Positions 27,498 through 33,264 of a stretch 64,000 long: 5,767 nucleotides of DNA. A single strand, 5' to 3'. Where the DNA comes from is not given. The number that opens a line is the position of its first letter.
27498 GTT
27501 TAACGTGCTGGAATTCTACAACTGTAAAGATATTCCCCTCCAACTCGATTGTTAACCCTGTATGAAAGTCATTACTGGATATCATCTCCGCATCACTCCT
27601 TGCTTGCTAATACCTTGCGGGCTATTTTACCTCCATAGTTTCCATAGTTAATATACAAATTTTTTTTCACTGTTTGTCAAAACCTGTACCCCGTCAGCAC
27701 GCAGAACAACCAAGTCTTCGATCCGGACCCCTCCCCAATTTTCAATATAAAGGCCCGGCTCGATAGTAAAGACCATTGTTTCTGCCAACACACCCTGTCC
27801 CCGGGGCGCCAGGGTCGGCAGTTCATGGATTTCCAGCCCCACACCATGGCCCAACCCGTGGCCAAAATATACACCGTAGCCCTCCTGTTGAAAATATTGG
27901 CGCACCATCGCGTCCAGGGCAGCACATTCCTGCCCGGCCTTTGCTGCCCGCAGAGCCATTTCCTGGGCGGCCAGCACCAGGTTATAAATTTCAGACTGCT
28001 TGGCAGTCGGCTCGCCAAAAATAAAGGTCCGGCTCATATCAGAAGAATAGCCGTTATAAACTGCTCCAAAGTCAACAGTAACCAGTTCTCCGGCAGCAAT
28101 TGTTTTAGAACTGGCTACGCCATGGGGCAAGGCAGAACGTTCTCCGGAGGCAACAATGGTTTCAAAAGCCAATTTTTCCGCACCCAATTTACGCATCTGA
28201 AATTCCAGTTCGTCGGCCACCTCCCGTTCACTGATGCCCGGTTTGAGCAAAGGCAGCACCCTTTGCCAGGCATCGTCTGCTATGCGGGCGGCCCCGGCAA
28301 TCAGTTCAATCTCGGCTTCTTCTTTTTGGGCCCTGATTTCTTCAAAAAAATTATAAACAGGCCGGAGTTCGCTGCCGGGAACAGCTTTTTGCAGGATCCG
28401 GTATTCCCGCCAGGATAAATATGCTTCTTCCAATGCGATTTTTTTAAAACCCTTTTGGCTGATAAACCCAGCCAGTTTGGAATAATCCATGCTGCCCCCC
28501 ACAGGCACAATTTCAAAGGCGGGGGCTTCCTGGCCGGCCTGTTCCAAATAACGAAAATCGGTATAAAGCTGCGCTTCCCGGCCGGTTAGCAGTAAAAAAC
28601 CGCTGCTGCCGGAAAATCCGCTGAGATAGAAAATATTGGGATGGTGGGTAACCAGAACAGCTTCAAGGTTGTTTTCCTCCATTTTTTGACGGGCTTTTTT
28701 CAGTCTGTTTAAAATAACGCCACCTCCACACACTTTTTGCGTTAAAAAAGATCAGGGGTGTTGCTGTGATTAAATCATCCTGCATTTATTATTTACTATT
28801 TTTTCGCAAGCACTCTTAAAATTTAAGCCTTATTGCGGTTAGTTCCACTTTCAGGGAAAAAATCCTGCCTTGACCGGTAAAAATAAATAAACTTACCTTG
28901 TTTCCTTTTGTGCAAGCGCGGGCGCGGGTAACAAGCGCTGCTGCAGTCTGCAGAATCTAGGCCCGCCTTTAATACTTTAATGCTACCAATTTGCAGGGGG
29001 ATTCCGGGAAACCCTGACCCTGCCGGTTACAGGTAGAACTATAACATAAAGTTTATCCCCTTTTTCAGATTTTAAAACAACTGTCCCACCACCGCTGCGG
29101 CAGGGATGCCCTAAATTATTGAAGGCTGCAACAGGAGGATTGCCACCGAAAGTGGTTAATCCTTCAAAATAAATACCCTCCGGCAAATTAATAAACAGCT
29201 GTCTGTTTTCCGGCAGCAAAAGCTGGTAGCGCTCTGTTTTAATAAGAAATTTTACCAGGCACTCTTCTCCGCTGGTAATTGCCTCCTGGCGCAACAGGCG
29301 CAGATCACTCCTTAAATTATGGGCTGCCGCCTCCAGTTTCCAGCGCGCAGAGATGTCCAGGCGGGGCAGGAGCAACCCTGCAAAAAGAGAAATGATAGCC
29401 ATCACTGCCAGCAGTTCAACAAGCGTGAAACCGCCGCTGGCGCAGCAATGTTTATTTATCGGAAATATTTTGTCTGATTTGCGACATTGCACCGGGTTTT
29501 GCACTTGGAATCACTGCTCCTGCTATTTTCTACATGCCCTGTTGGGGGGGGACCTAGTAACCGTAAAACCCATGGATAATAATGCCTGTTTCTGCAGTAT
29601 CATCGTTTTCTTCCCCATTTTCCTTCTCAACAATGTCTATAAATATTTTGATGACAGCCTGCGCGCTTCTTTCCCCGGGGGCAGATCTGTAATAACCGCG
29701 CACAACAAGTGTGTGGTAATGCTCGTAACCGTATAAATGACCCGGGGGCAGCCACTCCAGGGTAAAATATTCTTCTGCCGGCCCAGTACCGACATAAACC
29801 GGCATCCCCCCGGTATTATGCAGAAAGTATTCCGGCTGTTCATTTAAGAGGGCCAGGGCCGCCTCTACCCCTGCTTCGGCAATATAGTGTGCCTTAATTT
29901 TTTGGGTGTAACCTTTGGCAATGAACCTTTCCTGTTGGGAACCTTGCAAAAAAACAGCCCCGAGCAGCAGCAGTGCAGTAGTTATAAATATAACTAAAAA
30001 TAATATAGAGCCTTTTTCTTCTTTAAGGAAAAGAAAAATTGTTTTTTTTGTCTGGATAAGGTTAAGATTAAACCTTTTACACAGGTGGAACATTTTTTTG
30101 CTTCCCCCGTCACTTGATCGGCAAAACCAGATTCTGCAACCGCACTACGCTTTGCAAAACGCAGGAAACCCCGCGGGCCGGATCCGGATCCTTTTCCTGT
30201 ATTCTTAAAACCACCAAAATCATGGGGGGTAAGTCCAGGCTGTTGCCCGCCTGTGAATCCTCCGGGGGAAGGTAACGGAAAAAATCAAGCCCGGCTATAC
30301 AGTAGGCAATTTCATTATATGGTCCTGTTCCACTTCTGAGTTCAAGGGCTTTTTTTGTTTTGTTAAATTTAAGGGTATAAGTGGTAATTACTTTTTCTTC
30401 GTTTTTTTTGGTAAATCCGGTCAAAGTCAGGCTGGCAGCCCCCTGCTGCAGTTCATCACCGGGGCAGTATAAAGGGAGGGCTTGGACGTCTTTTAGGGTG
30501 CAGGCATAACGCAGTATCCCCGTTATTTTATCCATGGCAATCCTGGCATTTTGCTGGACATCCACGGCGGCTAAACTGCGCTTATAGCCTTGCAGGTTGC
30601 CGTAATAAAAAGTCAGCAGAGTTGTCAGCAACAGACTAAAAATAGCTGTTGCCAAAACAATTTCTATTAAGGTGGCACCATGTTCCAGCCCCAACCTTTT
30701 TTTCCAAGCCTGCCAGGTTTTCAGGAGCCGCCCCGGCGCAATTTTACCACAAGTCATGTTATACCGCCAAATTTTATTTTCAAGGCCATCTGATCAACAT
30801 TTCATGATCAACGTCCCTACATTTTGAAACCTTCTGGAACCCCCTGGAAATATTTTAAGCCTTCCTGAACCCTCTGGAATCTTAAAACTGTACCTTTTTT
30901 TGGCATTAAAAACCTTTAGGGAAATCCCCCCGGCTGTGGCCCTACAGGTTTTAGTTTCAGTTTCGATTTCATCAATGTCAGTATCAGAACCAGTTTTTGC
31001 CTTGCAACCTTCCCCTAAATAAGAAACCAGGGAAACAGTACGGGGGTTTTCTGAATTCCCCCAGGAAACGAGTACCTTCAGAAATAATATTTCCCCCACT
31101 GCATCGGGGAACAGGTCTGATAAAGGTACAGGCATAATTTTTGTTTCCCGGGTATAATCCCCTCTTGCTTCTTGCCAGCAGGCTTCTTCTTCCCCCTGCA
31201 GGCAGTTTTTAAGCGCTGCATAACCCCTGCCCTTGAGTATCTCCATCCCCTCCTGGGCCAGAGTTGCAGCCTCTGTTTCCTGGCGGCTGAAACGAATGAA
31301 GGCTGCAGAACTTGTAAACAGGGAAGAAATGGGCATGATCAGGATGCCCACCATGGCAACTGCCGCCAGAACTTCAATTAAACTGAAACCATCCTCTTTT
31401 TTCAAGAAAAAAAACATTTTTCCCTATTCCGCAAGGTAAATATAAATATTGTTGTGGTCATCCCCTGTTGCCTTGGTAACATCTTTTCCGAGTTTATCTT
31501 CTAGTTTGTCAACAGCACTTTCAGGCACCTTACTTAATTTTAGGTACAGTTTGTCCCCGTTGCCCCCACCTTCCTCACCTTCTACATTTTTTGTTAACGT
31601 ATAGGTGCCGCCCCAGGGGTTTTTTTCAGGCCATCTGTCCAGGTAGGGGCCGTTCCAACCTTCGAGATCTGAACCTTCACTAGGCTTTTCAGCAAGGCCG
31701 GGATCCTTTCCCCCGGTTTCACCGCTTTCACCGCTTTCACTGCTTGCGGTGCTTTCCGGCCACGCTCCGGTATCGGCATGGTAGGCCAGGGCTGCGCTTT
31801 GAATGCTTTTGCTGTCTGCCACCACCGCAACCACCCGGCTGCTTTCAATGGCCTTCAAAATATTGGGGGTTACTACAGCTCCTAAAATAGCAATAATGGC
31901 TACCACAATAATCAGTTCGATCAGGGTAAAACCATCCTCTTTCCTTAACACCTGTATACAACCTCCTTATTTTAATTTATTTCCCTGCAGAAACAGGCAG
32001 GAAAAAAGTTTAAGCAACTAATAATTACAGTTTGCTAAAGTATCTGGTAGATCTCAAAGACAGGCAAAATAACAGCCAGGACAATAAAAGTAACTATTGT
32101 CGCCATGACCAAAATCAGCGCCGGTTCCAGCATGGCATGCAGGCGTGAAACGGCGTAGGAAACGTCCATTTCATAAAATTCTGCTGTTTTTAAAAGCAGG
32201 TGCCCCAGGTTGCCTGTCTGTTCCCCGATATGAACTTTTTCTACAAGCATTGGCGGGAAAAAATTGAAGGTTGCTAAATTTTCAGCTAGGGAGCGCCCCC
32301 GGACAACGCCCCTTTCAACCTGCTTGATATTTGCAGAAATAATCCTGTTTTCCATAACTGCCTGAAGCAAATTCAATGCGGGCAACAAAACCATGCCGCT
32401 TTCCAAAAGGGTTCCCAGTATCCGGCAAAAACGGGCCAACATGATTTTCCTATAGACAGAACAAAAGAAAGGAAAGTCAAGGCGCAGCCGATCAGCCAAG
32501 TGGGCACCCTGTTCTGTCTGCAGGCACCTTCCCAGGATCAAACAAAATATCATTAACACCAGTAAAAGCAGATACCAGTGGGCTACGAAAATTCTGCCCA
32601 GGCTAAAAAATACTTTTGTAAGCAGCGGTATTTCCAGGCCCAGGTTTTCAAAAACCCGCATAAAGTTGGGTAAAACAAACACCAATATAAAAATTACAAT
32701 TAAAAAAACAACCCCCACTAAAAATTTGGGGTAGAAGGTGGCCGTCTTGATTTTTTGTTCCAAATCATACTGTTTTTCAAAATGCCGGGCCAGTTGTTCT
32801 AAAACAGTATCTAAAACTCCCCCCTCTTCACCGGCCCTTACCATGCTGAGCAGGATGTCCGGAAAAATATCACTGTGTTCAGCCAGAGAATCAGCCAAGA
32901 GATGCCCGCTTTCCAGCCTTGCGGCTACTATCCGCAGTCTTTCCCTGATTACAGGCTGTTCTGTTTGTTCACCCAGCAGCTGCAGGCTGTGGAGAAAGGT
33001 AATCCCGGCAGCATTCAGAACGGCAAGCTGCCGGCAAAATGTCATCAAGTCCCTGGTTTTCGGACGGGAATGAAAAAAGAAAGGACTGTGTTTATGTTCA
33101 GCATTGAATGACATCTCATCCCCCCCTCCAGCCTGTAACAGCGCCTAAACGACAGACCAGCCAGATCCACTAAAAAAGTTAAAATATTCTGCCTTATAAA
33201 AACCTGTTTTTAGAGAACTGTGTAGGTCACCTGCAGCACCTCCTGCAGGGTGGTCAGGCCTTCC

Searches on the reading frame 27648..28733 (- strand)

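Call 54: search_protein_families(library=pfam, proteins=[window:27648-28733:-], max_evalue=0.00001)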
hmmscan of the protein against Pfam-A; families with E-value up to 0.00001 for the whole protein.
window:27648-28733:- (361 aa): 2 families
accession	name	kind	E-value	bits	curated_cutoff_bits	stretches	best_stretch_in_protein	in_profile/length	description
PF00557.29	Peptidase_M24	-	6.1e-72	242.2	23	1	144-345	2-207/208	Metallopeptidase family M24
PF01321.24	Creatinase_N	-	7.1e-29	101.4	22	1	10-135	1-127/128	Creatinase/Prolidase N-terminal domain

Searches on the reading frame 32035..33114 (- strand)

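Call 55: search_protein_families(library=pfam, proteins=[window:32035-33114:-], max_evalue=0.00001)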
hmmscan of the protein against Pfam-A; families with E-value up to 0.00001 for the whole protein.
window:32035-33114:- (359 aa): 1 family
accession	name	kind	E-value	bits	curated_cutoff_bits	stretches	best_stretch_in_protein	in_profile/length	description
PF00482.28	T2SSF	-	2.5e-59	199.1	25.2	2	26-149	1-125/125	Type II secretion system (T2SS), protein F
